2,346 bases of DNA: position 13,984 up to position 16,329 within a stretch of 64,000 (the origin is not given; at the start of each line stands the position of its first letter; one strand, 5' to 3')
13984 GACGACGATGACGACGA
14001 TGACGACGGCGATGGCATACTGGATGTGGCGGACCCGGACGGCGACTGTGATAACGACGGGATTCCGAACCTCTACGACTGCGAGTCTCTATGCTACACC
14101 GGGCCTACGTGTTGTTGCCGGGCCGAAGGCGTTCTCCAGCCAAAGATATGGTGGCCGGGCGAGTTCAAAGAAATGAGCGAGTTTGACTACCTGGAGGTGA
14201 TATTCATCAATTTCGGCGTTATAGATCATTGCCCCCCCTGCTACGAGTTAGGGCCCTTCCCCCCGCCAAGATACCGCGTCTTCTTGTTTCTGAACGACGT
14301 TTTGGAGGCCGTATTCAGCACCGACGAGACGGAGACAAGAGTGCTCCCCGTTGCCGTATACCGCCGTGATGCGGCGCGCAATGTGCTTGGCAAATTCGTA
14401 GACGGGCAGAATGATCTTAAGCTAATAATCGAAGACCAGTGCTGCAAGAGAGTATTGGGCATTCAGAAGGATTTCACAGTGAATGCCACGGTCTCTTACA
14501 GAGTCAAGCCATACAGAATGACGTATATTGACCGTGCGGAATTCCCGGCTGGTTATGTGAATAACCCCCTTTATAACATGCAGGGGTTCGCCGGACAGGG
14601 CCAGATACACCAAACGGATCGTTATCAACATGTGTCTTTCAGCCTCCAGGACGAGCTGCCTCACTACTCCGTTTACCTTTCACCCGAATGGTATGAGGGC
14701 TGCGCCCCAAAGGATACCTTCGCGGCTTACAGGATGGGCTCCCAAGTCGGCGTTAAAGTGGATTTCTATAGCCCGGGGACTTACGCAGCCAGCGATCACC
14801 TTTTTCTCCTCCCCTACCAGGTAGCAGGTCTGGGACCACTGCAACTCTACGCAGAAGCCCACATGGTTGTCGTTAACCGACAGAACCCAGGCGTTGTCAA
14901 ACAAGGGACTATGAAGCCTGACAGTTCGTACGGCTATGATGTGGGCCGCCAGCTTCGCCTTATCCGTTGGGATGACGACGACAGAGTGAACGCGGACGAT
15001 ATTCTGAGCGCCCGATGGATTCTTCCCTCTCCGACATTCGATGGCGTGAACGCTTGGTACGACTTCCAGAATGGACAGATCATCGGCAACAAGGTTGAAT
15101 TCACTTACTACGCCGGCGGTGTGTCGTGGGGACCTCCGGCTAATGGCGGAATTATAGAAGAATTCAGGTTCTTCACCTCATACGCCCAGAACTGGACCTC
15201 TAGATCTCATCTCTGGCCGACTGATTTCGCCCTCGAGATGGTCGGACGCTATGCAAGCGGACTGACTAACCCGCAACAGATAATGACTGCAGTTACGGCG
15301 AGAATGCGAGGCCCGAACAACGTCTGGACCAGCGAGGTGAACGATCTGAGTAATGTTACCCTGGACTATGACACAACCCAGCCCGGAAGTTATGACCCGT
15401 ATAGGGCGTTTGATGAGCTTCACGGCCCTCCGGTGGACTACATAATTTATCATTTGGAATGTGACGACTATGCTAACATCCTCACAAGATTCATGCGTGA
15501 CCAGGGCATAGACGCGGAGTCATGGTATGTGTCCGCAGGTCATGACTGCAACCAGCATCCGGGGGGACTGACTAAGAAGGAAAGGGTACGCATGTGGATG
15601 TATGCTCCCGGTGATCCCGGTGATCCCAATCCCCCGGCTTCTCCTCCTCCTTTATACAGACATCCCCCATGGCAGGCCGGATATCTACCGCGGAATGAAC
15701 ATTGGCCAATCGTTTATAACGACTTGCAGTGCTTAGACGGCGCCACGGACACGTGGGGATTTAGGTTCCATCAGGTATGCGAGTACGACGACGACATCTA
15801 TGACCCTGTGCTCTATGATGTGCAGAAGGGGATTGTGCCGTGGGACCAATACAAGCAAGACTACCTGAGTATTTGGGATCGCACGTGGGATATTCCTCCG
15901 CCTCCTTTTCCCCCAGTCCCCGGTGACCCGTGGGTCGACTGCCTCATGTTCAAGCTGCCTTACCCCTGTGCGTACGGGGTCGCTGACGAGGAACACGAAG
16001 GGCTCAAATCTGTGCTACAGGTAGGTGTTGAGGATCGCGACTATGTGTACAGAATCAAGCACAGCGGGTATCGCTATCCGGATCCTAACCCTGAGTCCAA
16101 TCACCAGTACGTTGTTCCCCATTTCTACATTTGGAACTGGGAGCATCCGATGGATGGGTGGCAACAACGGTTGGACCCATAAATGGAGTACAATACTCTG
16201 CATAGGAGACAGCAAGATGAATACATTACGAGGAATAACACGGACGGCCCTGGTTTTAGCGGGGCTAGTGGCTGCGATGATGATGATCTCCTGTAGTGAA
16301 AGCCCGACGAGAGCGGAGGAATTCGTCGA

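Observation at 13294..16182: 962-aa protein with ~20 thrombospondin-type-3-like Ca-binding repeats and a transglutaminase-like Cys motif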

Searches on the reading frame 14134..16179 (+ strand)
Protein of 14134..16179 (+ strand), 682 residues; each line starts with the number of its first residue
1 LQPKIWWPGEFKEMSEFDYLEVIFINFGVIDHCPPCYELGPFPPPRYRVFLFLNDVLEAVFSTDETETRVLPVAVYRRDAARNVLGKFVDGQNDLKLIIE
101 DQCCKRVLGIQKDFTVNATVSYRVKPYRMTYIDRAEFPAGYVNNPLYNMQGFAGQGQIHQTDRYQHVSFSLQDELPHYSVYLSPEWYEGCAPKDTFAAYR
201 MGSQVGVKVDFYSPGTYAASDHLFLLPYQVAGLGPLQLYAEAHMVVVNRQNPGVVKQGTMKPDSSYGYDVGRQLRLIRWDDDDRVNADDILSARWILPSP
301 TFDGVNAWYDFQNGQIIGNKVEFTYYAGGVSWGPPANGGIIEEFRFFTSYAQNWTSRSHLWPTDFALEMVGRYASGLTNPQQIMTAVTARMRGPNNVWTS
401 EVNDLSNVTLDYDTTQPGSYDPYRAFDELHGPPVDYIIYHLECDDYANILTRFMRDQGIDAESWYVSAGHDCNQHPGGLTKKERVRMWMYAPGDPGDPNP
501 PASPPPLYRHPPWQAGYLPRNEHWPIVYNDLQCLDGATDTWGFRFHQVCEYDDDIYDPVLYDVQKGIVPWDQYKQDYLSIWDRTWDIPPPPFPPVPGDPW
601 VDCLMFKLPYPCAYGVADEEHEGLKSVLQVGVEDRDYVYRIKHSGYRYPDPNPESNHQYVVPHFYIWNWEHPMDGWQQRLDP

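Call 10: find_homologous_proteins(query=window:14134-16179:+, max_evalue=0.001)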
Query window:14134-16179:+ (682 aa): 1 proteins with E <= 0.001 among 7678 candidates.
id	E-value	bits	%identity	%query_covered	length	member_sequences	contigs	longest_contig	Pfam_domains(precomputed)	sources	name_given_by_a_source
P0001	0.0e+0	1667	100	100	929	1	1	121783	-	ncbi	-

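Call 13: find_encoding_contigs(protein=P0001, flank=10000, max_places=5)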
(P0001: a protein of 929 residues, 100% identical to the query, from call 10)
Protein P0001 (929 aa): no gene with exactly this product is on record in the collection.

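Call 22: search_solved_structures(query=window:14134-16179:+, max_evalue=10, show_alignments=3)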
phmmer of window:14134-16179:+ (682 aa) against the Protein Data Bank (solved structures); distinct sequences matched with E-value up to 10: 0.

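Call 23: search_protein_representatives(protein=window:14134-16179:+)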
Query: 682 residues. Proteins with E-value up to 0.001 (for the whole library): 4; up to 1e-10: 2; up to 1e-30: 2. The best 4 are listed.
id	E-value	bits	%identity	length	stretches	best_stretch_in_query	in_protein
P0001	0.0e+00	1666.6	100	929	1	1-682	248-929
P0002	2.5e-52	194.6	36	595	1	71-615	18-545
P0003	4.8e-07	44.8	46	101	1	71-139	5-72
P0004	3.8e-04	35.2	26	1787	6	311-379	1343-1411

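Call 26: find_homologous_proteins(query=A1, max_evalue=0.01)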
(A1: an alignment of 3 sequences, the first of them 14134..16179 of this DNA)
Query A1 (3 sequences) (682 aa, profile of the alignment): 1 proteins with E <= 0.01 among 8000 candidates.
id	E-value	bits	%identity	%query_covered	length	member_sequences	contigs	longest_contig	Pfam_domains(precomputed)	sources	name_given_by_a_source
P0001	4.0e-298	1008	100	100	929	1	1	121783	-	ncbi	-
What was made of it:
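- Tried and rejected: Word-indexed homolog search, with a single sequence and with a profile: only the protein itself came back (calls 10, 26).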

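Call 27: find_encoding_contigs(protein=P0002, flank=10000)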
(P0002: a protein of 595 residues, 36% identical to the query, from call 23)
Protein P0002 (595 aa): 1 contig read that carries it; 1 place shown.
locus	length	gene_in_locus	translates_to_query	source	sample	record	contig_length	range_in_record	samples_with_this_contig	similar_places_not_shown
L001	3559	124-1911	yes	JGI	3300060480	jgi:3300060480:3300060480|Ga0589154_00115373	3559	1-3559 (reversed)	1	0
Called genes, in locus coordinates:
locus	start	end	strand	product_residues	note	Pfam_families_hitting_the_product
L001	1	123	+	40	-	?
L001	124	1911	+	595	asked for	-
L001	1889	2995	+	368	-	PF18911:PKD_4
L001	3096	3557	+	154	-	?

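Call 32: find_related_loci(query=A1, collection=genome_contigs, flank=10000)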
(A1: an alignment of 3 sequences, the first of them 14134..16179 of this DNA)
Query A1 (682 aa) in genome_contigs; peptide patterns used: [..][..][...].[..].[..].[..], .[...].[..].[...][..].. (x = any residue, [..] = any of these).
19 stretches matched a pattern, but none encodes a relative of the query by tblastn (E <= 1e-3).

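Call 34: find_related_loci(query=A1, collection=metagenome_contigs, flank=10000)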
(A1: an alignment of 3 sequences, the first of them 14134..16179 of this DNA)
Query A1 (682 aa) in metagenome_contigs; peptide patterns used: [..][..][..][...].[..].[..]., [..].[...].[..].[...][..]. (x = any residue, [..] = any of these).
186 stretches matched a pattern, but none encodes a relative of the query by tblastn (E <= 1e-3).

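Call 35: find_encoding_contigs(protein=P0003, flank=10000)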
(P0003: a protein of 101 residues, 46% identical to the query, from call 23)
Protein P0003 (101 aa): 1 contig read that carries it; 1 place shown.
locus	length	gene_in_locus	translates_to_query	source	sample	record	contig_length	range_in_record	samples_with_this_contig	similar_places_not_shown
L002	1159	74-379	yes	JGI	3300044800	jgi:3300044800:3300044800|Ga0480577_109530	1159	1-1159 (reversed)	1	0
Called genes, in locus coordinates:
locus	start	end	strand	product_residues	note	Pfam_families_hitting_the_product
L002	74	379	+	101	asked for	-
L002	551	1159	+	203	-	?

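Call 41: predict_structure(alignment_id=A1)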
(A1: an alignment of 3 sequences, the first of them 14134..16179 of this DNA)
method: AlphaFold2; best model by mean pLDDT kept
length: 682 residues; sequences in the alignment: 3
mean_pLDDT: 29.7   pTM: 0.21
mean pLDDT of the five models: 29.7, 25.1, 24.8, 24.8, 24.6
residues with pLDDT >= 90: 0; 70-90: 0; 50-70: 6; < 50: 676
segments of 3 or more residues with pLDDT < 50: 1-45, 47-50, 52-60, 64-95, 99-682
pLDDT, mean of each block of 10 residues (from residue 1): 29 32 40 43 46 46 43 37 35 46 39 37 27 38 35 34 33 31 24 23 24 23 24 27 28 29 26 26 28 24 28 28 25 30 30 26 27 30 26 25 24 26 29 27 33 33 28 32 30 31 25 24 26 26 24 27 29 27 25 30 23 28 29 23 29 34 23 24 26
secondary structure, 60 per line:
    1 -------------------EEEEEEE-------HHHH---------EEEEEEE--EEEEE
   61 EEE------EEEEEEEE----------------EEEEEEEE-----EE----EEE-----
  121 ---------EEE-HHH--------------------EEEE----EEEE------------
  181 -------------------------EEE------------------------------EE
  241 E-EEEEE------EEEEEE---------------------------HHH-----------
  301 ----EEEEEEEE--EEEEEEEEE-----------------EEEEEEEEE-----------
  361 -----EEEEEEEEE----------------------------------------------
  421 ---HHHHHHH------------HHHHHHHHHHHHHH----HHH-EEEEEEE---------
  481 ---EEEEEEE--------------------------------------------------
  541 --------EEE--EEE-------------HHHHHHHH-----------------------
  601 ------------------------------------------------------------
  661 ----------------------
elements in order (helices of 4 or more, strands of 3 or more residues): E20-26 H34-37 E47-53 E56-63 E70-77 E94-101 E113-115 E130-132 E157-160 E165-168 E206-208 E239-241 E243-247 E254-259 E305-312 E315-323 E341-349 E366-374 H424-430 H443-456 E465-471 E484-490 E549-551 E554-556 H570-577
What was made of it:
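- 14134..15210 (+): Strand-rich region of about 360 aa with no known family, conserved in L001 and L002. Residues 592-659 weakly resemble an unannotated repeat of P0004. The strand-rich character comes from a low-confidence model only (call 41).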

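Call 45: search_protein_families(library=pfam, proteins=[P0002], max_evalue=10)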
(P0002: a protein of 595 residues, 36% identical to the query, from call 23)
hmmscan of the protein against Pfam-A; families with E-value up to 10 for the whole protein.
P0002 (595 aa): 0 families

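Call 69: search_protein_families(library=pfam, proteins=[P0004], max_evalue=0.01)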
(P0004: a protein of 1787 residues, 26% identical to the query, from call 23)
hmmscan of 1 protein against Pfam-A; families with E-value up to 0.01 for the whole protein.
P0004 (1787 aa): 10 families
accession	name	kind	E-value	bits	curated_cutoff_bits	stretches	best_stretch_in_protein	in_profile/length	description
PF22352.2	K319L-like_PKD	-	1.7e-69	230.3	27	5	334-418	1-84/84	K319L-like, PKD domain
PF18911.6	PKD_4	-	2.9e-30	104.6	27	5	329-417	3-84/85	PKD domain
PF21027.3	Sde0182_C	-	3.8e-11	43.8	27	1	447-471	1-25/83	Cellulose-binding protein Sde0182, C-terminal domain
PF00801.26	PKD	-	3.1e-09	37.1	23.5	1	434-516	3-77/80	PKD domain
PF02010.21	REJ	-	9e-07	28.3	25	1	299-488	57-268/452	REJ domain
PF09046.15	AvrPtoB-E3_ubiq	-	9.6e-07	29.6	25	0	694-719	53-78/126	AvrPtoB E3 ubiquitin ligase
PF17963.7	Big_9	-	4.7e-05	24.6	23.6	0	428-517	1-87/89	Bacterial Ig domain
PF14404.11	Strep_pep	-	0.0002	21.8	25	0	1126-1147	16-36/63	Ribosomally synthesized peptide in Streptomyces species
PF10746.14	Phage_holin_2_2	-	0.0019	18.3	25.4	0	1712-1733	11-32/61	Phage holin T7 family, holin superfamily II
PF05251.17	Ost5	-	0.0093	16.7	27.4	0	1550-1584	27-60/73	Oligosaccharyltransferase subunit 5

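Call 83: search_protein_families(library=phrogs, proteins=[window:14134-16179:+], max_evalue=0.1)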
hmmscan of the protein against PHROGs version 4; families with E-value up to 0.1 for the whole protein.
window:14134-16179:+ (682 aa): 0 families

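Call 84: find_related_loci(query=A1, collection=viral_contigs, flank=8000)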
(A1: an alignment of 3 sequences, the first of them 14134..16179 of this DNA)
Query A1 (682 aa) in viral_contigs; peptide patterns used: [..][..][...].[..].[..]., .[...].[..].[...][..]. (x = any residue, [..] = any of these).
140 stretches matched a pattern, but none encodes a relative of the query by tblastn (E <= 1e-3).

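Call 85: search_dna_similar(query=window:14134-16179:+, collection=plasmids, mode=protein, max_evalue=0.01, max_rows=10)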
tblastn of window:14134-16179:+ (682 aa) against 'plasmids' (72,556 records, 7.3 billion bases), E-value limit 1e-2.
No match.

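Call 86: search_dna_similar(query=window:14134-16179:+, collection=phages, mode=protein, max_evalue=0.01, max_rows=10)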
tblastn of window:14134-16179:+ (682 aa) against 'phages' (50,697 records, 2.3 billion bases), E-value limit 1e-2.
No match.
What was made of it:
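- Tried and rejected: tblastn against plasmid and phage collections: nothing (calls 85, 86), so there is no evidence for a phage or plasmid origin.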

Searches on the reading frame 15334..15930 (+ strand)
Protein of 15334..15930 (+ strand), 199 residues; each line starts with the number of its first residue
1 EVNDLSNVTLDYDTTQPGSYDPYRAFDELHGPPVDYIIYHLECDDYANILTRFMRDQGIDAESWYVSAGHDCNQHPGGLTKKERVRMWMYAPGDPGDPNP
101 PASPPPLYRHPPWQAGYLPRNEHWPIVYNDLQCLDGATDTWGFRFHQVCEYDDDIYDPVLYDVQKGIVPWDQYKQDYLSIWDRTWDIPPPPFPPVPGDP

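Call 43: search_solved_structures(query=A2, max_evalue=10, show_alignments=5)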
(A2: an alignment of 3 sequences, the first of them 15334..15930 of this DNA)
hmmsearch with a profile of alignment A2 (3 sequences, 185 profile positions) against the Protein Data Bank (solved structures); distinct sequences matched with E-value up to 10: 1.
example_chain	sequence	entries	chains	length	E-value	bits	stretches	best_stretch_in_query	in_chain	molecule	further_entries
4egt_A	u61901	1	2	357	0.72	13.1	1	80-128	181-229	Major capsid protein VP60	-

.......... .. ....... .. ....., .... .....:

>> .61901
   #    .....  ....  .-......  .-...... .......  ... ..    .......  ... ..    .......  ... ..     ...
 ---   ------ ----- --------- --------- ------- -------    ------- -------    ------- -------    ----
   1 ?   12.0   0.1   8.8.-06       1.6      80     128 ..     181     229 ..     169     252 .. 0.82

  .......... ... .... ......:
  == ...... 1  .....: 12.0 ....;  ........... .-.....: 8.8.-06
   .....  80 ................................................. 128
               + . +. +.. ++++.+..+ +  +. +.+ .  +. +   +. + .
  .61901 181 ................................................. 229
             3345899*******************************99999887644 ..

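Call 44: search_protein_families(library=pfam, alignment_id=A2, max_evalue=10)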
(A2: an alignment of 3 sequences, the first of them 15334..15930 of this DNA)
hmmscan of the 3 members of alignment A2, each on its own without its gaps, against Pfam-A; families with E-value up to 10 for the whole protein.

A. member 1, window:15334-15930:+ (199 aa): 0 families

B. families by the number of members that match (of 3 scanned): 1 family
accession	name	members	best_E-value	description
PF01841.26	Transglut_core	1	0.18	Transglutaminase-like superfamily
